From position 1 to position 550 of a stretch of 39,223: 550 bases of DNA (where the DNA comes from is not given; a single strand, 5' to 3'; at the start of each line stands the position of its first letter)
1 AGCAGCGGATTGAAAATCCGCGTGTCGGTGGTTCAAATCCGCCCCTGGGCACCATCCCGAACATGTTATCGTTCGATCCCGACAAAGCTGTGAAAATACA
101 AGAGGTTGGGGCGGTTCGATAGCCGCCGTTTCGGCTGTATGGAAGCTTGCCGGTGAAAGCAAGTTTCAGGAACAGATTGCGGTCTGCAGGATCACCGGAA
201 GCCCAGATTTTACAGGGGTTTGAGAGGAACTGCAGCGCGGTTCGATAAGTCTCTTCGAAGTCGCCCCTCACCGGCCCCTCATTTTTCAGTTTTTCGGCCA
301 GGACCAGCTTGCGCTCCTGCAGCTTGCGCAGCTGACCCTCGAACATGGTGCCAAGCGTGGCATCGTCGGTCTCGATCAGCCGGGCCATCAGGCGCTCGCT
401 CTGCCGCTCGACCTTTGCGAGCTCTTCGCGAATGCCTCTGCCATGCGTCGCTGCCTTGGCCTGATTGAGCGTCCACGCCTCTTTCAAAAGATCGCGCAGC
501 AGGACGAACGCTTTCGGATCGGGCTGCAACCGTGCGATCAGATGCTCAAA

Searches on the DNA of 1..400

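Call 68: search_rna_families(source=window, start=1, end=400, threshold=evalue, max_evalue=0.1, show_alignments=1)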
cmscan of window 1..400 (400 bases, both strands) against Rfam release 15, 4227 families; matches with E-value up to 0.1: 1.
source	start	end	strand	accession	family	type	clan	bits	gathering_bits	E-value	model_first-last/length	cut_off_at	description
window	1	51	+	RF00005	tRNA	Gene; tRNA;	CL00001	35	29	8.4e-06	22-71/71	5'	tRNA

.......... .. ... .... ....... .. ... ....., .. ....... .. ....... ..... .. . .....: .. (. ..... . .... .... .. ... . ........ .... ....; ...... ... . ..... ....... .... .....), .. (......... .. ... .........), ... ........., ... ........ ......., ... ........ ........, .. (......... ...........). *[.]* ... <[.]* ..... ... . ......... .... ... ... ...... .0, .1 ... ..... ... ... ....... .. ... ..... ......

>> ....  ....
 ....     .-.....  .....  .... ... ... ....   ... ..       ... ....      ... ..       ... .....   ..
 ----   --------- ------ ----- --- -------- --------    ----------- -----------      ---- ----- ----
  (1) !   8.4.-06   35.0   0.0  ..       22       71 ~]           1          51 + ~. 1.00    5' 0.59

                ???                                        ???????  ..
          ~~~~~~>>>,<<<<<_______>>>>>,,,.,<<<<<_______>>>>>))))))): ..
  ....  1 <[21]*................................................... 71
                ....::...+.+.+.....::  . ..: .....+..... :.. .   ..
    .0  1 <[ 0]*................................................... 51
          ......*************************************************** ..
